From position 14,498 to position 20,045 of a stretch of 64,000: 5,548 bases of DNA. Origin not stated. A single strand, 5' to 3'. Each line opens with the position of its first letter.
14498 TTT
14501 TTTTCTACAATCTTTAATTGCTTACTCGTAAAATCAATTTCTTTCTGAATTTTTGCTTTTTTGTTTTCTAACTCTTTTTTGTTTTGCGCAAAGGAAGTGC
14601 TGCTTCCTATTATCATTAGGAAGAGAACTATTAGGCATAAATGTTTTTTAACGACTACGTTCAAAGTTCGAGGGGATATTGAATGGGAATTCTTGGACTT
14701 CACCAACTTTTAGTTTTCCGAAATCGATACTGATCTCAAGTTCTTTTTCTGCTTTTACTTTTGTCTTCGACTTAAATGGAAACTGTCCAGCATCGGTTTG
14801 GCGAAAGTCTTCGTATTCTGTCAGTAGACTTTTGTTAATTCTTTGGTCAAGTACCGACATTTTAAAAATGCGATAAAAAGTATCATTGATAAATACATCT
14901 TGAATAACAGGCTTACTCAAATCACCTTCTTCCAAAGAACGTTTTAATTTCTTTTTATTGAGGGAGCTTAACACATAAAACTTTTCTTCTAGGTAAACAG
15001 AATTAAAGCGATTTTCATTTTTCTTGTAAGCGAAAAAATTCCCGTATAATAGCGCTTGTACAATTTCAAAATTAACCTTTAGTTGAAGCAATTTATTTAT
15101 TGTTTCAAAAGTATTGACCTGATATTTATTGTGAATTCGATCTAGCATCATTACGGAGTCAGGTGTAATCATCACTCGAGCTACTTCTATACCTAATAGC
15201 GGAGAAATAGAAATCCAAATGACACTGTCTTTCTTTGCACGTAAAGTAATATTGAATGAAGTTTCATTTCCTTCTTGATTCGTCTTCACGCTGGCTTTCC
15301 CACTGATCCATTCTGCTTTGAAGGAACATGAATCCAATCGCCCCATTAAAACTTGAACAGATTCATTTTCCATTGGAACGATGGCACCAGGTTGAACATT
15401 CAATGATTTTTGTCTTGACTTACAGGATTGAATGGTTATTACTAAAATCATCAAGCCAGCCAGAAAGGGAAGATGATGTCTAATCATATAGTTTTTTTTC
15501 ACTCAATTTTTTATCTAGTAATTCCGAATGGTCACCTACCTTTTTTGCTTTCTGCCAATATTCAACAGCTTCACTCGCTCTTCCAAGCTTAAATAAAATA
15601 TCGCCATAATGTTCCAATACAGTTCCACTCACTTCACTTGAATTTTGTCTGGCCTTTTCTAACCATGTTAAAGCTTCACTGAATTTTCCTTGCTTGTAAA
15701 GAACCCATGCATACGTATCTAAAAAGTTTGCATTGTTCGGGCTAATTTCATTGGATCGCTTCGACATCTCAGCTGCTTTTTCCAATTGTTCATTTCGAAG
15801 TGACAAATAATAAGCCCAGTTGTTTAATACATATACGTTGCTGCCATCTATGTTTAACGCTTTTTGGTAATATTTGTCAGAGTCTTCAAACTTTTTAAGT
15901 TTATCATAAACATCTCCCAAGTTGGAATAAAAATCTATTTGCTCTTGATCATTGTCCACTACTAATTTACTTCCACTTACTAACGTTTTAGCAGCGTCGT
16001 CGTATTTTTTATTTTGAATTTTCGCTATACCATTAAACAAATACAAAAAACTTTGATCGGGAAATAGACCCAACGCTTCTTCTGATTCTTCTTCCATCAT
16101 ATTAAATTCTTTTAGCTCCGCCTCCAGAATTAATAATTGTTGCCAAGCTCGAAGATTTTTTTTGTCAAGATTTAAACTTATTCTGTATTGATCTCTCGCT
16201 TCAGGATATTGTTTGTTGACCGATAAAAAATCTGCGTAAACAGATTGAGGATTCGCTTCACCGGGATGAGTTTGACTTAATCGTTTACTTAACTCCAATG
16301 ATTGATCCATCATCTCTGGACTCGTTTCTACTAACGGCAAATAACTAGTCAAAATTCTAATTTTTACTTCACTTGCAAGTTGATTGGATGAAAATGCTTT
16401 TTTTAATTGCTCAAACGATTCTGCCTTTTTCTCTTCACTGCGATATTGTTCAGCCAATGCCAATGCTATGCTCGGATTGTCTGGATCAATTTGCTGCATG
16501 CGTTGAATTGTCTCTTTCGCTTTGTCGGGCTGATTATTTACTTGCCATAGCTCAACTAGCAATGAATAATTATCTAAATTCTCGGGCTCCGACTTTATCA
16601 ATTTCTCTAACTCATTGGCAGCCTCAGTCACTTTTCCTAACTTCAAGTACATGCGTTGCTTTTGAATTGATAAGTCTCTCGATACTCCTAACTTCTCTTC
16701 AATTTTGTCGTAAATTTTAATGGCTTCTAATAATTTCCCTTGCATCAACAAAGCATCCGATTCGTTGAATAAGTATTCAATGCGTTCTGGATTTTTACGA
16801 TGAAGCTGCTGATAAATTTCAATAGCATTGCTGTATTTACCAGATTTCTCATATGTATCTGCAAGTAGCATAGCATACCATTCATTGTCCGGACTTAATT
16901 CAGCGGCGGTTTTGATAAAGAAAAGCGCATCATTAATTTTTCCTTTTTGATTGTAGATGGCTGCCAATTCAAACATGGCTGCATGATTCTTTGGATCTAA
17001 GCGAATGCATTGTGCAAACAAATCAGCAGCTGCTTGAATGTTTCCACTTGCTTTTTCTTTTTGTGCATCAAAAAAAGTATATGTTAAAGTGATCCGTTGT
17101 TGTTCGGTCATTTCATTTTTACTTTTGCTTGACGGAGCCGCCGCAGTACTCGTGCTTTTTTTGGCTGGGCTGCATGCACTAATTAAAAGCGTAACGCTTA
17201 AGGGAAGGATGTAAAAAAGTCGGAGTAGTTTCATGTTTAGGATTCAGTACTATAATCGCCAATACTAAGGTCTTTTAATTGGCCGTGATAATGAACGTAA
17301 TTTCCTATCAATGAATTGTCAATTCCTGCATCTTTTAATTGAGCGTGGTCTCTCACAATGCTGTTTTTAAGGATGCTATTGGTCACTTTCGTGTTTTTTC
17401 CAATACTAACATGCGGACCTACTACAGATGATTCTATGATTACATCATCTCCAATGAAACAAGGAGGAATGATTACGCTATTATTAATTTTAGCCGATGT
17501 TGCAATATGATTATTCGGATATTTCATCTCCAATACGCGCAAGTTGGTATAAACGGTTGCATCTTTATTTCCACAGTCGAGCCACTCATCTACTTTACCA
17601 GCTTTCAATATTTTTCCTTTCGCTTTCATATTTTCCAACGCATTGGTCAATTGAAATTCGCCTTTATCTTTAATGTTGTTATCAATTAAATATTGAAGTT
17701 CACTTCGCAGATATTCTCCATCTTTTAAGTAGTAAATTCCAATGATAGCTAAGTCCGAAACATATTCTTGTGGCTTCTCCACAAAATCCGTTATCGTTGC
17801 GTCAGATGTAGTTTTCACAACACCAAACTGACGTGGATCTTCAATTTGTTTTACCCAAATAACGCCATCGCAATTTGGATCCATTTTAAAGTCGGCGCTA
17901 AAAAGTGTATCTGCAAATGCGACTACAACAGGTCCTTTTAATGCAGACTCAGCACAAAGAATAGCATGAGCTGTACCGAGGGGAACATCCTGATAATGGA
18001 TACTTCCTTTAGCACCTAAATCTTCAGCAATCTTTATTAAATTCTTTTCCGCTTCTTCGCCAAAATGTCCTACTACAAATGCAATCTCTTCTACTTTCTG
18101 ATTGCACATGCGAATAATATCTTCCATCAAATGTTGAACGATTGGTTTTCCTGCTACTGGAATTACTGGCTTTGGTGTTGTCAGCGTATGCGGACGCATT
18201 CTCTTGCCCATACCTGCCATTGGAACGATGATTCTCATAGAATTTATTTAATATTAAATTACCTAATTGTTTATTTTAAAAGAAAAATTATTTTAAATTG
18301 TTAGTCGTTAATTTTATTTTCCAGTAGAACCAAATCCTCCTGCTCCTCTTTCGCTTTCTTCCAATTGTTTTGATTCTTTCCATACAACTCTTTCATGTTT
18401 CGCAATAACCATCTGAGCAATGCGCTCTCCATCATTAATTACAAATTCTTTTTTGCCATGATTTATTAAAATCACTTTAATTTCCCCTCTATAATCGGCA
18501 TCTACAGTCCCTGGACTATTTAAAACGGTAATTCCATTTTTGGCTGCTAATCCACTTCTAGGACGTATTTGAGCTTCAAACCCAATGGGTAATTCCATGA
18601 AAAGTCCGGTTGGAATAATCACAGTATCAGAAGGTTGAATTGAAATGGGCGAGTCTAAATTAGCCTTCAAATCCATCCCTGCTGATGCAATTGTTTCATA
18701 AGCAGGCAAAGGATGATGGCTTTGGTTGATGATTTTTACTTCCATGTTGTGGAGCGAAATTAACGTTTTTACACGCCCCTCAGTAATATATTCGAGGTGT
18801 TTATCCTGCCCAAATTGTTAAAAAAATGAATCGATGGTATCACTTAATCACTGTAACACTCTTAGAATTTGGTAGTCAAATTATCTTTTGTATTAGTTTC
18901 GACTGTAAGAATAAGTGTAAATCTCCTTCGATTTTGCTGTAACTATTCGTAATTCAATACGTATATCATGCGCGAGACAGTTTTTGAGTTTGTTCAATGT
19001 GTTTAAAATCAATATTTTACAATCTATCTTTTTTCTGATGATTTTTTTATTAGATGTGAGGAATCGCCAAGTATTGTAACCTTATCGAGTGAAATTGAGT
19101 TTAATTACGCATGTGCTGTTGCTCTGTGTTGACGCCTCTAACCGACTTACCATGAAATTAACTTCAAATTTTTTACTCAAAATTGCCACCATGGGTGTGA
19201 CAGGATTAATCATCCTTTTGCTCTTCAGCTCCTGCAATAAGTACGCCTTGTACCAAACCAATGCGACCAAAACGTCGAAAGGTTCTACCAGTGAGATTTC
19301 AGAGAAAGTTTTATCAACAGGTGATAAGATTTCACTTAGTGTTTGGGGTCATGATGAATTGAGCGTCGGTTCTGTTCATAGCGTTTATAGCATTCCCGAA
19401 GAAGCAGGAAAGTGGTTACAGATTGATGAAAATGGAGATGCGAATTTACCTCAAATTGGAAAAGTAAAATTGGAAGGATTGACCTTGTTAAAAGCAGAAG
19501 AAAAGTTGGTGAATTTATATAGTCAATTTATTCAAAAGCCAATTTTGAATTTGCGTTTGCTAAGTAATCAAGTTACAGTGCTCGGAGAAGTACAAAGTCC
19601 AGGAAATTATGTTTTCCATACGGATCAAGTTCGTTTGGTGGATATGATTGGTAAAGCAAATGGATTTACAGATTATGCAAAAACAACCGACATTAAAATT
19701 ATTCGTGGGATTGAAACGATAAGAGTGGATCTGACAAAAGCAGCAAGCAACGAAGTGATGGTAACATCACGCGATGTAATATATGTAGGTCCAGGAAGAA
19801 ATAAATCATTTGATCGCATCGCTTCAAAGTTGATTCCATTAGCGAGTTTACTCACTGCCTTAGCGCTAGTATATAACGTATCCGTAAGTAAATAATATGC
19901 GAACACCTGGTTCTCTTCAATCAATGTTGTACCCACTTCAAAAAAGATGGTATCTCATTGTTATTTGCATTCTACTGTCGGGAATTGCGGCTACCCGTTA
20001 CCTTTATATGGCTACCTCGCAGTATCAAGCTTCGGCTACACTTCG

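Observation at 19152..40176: Wzx/Wzy polysaccharide operon with an embedded, translationally coupled T9SS type-B cargo and PorP/SprF module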

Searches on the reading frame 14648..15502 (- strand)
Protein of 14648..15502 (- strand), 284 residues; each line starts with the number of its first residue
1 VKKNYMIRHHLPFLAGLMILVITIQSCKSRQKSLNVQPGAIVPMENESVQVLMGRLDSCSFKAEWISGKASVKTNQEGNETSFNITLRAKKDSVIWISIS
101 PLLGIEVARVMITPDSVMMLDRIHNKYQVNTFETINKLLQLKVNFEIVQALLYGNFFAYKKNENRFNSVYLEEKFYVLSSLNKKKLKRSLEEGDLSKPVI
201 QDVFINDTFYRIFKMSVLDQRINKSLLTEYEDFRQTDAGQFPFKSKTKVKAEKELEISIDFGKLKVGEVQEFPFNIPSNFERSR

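Call 64: search_protein_families(library=pfam, proteins=[window:14648-15502:-], max_evalue=0.0001)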
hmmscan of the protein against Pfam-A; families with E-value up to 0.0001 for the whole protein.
window:14648-15502:- (284 aa): 1 family
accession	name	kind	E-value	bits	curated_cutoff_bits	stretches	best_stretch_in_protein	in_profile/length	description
PF14125.13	DUF4292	-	1.1e-41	143.2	23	1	64-282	5-208/209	Domain of unknown function (DUF4292)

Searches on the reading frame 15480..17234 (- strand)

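Call 64: search_protein_families(library=pfam, proteins=[window:15480-17234:-], max_evalue=0.0001)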
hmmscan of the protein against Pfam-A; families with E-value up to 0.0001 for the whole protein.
window:15480-17234:- (584 aa): 27 families (the best 25 are shown)
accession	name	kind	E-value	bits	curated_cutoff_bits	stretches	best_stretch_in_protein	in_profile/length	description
PF14559.12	TPR_19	-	5.8e-38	129.5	25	2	62-125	3-66/68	Tetratricopeptide repeat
PF07719.23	TPR_2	-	1.2e-33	112.8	27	1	435-465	3-33/34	Tetratricopeptide repeat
PF13428.12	TPR_14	-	5.1e-31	104.4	23.5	0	122-156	5-39/44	Tetratricopeptide repeat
PF13432.12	TPR_16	-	1.6e-27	95.9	32.7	1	123-178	2-57/65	Tetratricopeptide repeat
PF13424.12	TPR_12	-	7e-25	87.5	30.1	0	483-530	25-73/77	Tetratricopeptide repeat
PF00515.34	TPR_1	-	4.5e-23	80.5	27.8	1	434-466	2-34/34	Tetratricopeptide repeat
PF13431.12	TPR_17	-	8.3e-23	79.1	24.4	0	72-104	1-33/34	Tetratricopeptide repeat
PF12895.13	ANAPC3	-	4.1e-21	75.5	27.2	3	97-177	2-81/82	Anaphase-promoting complex, cyclosome, subunit 3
PF13181.12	TPR_8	-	5.5e-20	70.2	25.7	1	434-465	2-33/34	Tetratricopeptide repeat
PF13414.12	TPR_11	-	1.6e-16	60.2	26.8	0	93-132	3-42/42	TPR repeat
PF23914.1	TPR_CcmH_CycH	-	4.2e-15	56.4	42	0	63-150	63-153/158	Cytochrome c-type biogenesis protein H TPR domain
PF13176.12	TPR_7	-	1e-14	53.7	27.9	0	123-151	4-34/36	Tetratricopeptide repeat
PF25064.1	ARM_TT21_5th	-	1.3e-11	45.3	27.8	0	121-182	4-65/117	TT21 fifth ARM repeats domain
PF13174.12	TPR_6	-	4.9e-11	43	26.3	0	123-150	5-32/33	Tetratricopeptide repeat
PF12569.14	NatA_aux_su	-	1.2e-10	41.4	33.3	0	93-182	13-103/515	N-terminal acetyltransferase A, auxiliary subunit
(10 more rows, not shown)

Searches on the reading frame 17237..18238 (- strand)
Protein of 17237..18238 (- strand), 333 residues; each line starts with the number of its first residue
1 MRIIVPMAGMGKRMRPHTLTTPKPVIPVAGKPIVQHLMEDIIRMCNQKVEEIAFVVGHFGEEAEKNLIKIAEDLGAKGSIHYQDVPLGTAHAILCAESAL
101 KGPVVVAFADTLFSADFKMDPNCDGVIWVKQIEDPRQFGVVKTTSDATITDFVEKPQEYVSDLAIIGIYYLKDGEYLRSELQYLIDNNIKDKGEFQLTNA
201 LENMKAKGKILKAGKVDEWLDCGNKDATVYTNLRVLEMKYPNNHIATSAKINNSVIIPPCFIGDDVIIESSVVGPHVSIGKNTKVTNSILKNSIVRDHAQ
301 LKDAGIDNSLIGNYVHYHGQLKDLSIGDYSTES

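Call 64: search_protein_families(library=pfam, proteins=[window:17237-18238:-], max_evalue=0.0001)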
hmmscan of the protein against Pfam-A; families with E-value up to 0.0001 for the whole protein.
window:17237-18238:- (333 aa): 4 families
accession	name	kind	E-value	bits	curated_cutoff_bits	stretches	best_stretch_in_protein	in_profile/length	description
PF00483.29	NTP_transferase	-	3.1e-27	96.2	21.2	1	8-230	7-237/245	Nucleotidyl transferase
PF25084.1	LbH_EIF2B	-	1.9e-09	37.9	54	1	244-303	29-89/105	EIF2B subunit epsilon LbH domain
PF24894.1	Hexapep_GlmU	-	4.3e-06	27.2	23.3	1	245-294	26-75/104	GlmU-like, C-terminal hexapeptide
PF12804.13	NTP_transf_3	-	4.5e-05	24.1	27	1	4-113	2-98/160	MobA-like NTP transferase domain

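Call 78: search_protein_families(library=ncbifam, proteins=[window:17237-18238:-], max_evalue=0.00001)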
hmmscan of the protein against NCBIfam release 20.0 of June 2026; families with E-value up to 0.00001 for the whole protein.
window:17237-18238:- (333 aa): 30 families (the best 25 are shown)
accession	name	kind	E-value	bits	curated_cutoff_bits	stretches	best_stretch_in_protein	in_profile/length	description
TIGR01208.1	rmlA_long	equivalog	1.2e-52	179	320.25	1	4-319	3-333/353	glucose-1-phosphate thymidylyltransferase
TIGR03992.1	Arch_glmU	subfamily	7.8e-42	143.5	292.1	1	1-287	1-277/393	bifunctional sugar-1-phosphate nucleotidylyltransferase/acetyltransferase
NF041173.1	Sug_nt_acttase_Thmprot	equivalog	2.7e-27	95.7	600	1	1-291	1-282/405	bifunctional sugar-1-phosphate nucleotidylyltransferase/acetyltransferase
NF052502.1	man1P_GTase_Rv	exception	4.5e-26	91.6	440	1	4-327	4-319/352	mannose-1-phosphate guanylyltransferase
NF041313.1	UDPGP_AglF_Halo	equivalog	1.3e-24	87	400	1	1-220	1-218/234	UTP--glucose-1-phosphate uridylyltransferase AglF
NF010934.1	PRK14354.1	equivalog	3e-21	75.5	450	1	4-315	3-320/447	bifunctional UDP-N-acetylglucosamine diphosphorylase/glucosamine-1-phosphate N-acetyltransferase GlmU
TIGR01173.1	glmU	equivalog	2.2e-19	69.6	366.85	1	1-313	1-325/452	bifunctional UDP-N-acetylglucosamine diphosphorylase/glucosamine-1-phosphate N-acetyltransferase GlmU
TIGR01099.1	galU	equivalog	1.1e-18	67.8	326.8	1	2-227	3-257/261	UTP--glucose-1-phosphate uridylyltransferase GalU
NF010933.0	PRK14353.1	equivalog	3.4e-18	65.5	505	1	3-314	8-315/453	bifunctional UDP-N-acetylglucosamine diphosphorylase/glucosamine-1-phosphate N-acetyltransferase GlmU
NF010937.0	PRK14357.1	equivalog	1e-16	60.9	658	1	1-312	1-310/448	bifunctional UDP-N-acetylglucosamine diphosphorylase/glucosamine-1-phosphate N-acetyltransferase GlmU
NF010932.0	PRK14352.1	equivalog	1.3e-16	60.4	611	1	3-309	9-325/488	bifunctional UDP-N-acetylglucosamine diphosphorylase/glucosamine-1-phosphate N-acetyltransferase GlmU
NF003670.0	PRK05293.1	equivalog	1.8e-15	56.8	470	2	131-211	156-233/382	glucose-1-phosphate adenylyltransferase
TIGR02091.1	glgC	equivalog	9.3e-14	51.2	424.9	1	218-309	264-353/364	glucose-1-phosphate adenylyltransferase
TIGR01207.1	rmlA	equivalog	1.1e-12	47.6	360.65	1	4-228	3-229/286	glucose-1-phosphate thymidylyltransferase RfbA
NF045761.1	NAMPUrTaseMurU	equivalog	4e-12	46.5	250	1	1-123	1-120/226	N-acetylmuramate alpha-1-phosphate uridylyltransferase MurU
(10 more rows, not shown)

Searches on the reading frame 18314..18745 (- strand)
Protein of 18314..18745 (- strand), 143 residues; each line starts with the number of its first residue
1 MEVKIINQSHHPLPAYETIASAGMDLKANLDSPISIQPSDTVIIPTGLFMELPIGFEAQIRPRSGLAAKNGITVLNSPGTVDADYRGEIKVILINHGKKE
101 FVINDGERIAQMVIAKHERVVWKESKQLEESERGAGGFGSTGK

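Call 64: search_protein_families(library=pfam, proteins=[window:18314-18745:-], max_evalue=0.0001)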
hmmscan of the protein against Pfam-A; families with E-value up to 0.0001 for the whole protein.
window:18314-18745:- (143 aa): 2 families
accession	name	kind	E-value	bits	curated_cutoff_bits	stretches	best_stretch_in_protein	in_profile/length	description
PF00692.24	dUTPase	-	1.6e-31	109.2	22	1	12-142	4-129/129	dUTPase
PF22769.1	DCD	-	3.6e-11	43.8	27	1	29-116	66-152/153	dCTP deaminase-like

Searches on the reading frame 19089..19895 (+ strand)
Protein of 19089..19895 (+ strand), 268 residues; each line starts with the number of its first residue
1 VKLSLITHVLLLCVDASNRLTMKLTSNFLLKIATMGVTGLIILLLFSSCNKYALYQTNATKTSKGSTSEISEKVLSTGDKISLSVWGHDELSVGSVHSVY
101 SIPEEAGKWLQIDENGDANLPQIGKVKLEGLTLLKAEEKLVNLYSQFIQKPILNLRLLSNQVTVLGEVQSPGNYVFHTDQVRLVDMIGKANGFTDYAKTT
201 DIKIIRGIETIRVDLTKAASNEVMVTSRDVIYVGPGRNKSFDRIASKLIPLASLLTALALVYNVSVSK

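Call 3: search_protein_families(library=pfam, proteins=[window:19089-19895:+])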
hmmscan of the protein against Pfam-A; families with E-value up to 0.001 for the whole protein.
window:19089-19895:+ (268 aa): 3 families
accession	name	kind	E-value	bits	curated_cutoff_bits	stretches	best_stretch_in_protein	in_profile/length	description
PF02563.21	Poly_export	-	7.7e-15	55.3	28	1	72-157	6-76/77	Polysaccharide biosynthesis/export protein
PF22461.2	SLBB_2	-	7.5e-10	39.2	27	1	161-233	2-79/79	SLBB domain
PF10531.15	SLBB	-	1.8e-07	31.3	27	1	162-207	2-46/55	SLBB domain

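Call 78: search_protein_families(library=ncbifam, proteins=[window:19152-19895:+], max_evalue=0.00001)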
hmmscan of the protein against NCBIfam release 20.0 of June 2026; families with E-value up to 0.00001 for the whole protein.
window:19152-19895:+ (247 aa): 4 families
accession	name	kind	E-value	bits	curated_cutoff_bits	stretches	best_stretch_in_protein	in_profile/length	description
TIGR03027.2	pepcterm_export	equivalog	5.4e-14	52.2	180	1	53-193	4-140/169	XrtA/PEP-CTERM system exopolysaccharide export protein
TIGR03028.1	EpsE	equivalog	2.3e-13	50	262.65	1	89-212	24-159/239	polysaccharide export protein EpsE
NF011658.0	PRK15078.1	subfamily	4e-13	48.9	333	1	54-196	87-228/380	polysaccharide export protein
NF041843.1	EpsY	equivalog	2.5e-09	36.6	320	1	18-185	20-173/211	exopolysaccharide export protein EpsY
